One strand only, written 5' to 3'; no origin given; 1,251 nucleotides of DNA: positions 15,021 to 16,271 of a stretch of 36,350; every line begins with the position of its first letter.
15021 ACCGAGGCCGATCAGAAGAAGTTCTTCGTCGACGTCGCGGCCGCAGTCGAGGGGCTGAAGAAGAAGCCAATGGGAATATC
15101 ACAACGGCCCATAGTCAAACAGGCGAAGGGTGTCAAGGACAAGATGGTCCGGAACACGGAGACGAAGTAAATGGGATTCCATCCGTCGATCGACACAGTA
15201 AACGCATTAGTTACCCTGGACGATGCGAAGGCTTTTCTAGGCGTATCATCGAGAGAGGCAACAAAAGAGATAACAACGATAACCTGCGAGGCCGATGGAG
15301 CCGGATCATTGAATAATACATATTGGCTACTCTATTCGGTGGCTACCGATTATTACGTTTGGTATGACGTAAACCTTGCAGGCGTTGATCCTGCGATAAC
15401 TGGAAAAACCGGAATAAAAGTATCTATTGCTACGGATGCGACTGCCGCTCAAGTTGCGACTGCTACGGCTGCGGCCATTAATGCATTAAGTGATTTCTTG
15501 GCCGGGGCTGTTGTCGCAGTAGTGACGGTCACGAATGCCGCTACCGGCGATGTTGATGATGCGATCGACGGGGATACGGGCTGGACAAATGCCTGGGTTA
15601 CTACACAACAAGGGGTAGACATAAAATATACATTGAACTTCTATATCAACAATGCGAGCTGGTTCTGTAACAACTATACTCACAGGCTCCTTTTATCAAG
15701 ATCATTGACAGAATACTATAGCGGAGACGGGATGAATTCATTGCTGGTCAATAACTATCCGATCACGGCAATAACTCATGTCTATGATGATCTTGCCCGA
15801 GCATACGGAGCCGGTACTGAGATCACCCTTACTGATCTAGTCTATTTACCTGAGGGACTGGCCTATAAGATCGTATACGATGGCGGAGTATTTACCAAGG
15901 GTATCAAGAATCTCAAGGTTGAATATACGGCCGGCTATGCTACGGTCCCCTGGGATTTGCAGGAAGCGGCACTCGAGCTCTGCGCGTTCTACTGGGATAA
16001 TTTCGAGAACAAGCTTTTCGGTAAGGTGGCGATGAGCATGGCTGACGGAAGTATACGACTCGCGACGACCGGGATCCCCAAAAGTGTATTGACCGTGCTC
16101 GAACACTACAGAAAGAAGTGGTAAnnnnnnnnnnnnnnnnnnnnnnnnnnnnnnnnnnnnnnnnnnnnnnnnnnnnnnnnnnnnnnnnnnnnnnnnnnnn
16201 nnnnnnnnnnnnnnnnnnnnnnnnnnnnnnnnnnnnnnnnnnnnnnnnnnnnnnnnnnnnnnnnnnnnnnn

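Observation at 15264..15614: A roughly 117-aa Ala/Thr-rich domain is inserted in both the head-tail connector and the major tail protein (second copy at 17563..17922)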

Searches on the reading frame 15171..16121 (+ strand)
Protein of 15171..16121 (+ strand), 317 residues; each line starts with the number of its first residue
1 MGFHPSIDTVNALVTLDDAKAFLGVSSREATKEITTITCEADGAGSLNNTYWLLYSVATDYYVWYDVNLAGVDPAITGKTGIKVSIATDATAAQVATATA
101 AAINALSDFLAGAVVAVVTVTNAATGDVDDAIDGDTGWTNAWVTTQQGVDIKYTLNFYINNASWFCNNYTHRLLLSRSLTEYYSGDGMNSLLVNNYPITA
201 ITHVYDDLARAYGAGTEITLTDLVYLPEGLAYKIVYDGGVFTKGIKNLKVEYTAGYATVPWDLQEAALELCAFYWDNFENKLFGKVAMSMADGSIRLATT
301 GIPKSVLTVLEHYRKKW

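Call 4: search_protein_families(library=pfam, proteins=[window:15171-16121:+], max_evalue=1)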
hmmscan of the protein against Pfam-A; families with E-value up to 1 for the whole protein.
window:15171-16121:+ (317 aa): 2 families
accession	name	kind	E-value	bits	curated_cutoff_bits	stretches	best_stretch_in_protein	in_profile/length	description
PF24163.2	HCP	-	0.0016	19.1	27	1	246-315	101-168/169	Head completion protein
PF14998.11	Ripply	-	0.2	12.7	27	1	168-207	41-79/86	Transcription Regulator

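Call 5: search_protein_families(library=phrogs, proteins=[window:15171-16121:+], max_evalue=0.01)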
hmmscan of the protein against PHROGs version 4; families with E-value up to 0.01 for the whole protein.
window:15171-16121:+ (317 aa): 2 families
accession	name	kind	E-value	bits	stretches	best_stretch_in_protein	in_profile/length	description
phrog_442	-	connector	8.6e-19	68.9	1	155-316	108-263/270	head-tail adaptor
phrog_28344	-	unknown function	0.00016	22.5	1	77-132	117-170/205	-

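Call 40: find_homologous_proteins(query=window:15171-16121:+, max_evalue=0.001)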
Query window:15171-16121:+ (317 aa): 113 proteins with E <= 0.001 among 8000 candidates.
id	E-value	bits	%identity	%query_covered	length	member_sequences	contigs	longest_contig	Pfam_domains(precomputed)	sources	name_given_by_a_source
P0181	6.2e-200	681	96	100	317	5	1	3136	PF24163.4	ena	-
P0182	3.1e-89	318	81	55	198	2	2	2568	PF24163.4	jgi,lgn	-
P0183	6.6e-74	267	71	51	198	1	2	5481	PF24163.4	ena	-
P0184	1.6e-73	266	68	35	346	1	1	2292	-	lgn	-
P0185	2.7e-73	265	70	51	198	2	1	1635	PF24163.4,PF05135.20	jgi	jgi:hypothetical protein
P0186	1.2e-70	257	67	51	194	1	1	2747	PF24163.4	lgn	-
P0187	1.2e-70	257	67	52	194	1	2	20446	PF24163.4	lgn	-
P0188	3.5e-69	252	66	51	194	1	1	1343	PF24163.4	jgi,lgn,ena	-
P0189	6.4e-67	244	64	53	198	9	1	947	PF24163.4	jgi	-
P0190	4.3e-65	238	64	53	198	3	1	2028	PF24163.4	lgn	-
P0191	5.7e-65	238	61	54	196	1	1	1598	PF24163.4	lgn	-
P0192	1.1e-64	237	61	53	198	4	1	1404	PF24163.4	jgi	-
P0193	1.3e-62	230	64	50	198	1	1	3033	PF24163.4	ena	-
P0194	2.0e-62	230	60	53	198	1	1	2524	PF24163.4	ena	-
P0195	3.7e-61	225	57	58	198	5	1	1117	PF24163.4,PF05135.20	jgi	-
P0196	3.8e-60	222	58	53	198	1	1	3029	PF24163.4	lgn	-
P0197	6.2e-60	221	57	59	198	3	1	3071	PF24163.4,PF05135.20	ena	-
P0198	3.4e-59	219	56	59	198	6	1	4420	PF24163.4,PF05135.20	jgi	-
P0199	1.5e-57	214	59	53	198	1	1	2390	PF24163.4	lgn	-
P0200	1.8e-56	210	53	60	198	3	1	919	PF24163.4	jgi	-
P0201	3.5e-54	203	48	56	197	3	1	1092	PF24163.4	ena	-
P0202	1.6e-52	197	55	51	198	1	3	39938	PF24163.4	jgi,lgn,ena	-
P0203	1.4e-46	178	36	98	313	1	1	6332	PF24163.4,PF05135.20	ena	-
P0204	2.7e-42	164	40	85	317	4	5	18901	-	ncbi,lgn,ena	-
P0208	1.6e-36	145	46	39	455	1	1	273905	PF19781.5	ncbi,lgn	-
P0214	1.2e-25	109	61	33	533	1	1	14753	PF06429.19,PF00460.26,PF22692.2,PF07559.20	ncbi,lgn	ncbi:MAG: flagellar hook protein FlgE [Thermodesulfobacteriota bacterium]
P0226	1.3e-18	86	48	37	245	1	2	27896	-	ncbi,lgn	-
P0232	1.5e-17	82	46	40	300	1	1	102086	PF05345.19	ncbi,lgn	-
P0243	3.0e-16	78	46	17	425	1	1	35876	-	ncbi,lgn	-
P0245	4.7e-16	77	33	55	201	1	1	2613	PF24163.4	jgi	jgi:uncharacterized phiE125 gp8 family phage protein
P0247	5.4e-15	74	56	16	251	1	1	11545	-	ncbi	-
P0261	3.5e-12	65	34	34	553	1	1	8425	PF05345.19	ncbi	-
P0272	6.6e-11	60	54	15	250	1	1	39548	-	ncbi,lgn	-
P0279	7.7e-8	50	33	30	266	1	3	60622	PF24163.4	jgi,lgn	jgi:hypothetical protein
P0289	4.6e-4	38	33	24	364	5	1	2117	PF24163.4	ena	-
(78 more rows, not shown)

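Call 54: list_cluster_members(proteins=[P0214, P0208, P0204, P0232, P0243, P0226, P0247, P0261, P0272, P0005])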
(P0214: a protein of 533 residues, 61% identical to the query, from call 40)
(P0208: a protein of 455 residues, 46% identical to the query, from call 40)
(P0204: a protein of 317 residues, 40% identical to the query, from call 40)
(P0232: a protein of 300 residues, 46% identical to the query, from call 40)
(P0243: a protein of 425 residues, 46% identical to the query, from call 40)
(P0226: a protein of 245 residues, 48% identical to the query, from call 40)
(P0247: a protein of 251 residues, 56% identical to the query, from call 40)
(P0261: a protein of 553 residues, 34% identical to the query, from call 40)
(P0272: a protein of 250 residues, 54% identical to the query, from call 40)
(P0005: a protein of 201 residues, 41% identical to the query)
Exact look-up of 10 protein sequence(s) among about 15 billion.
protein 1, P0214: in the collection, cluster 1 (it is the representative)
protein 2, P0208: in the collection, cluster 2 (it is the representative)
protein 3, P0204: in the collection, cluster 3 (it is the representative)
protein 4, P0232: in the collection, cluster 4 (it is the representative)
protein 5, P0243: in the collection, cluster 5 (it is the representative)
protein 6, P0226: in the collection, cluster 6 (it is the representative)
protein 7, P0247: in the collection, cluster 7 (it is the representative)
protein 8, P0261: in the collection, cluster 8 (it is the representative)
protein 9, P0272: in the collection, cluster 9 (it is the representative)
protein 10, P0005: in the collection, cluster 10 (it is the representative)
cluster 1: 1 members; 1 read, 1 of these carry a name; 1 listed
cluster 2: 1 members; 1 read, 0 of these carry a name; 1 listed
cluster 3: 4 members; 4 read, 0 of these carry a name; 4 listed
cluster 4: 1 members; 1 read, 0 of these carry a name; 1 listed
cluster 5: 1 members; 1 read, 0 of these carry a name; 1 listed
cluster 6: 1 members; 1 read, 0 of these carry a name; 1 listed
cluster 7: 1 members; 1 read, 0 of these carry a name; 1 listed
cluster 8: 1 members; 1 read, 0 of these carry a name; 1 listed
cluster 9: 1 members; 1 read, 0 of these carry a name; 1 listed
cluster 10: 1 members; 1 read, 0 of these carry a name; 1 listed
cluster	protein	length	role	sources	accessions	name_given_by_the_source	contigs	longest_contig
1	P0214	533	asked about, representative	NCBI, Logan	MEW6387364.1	MAG: flagellar hook protein FlgE [Thermodesulfobacteriota bacterium]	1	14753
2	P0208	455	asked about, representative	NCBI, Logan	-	-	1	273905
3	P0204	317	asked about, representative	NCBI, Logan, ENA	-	-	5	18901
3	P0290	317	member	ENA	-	-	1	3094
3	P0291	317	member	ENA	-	-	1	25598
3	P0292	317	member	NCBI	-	-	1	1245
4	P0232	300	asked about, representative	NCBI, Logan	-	-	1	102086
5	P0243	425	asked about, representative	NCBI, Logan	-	-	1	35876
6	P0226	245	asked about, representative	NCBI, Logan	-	-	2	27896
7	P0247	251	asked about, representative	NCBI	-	-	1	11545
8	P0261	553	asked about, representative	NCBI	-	-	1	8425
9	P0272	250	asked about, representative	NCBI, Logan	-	-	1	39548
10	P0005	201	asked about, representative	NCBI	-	-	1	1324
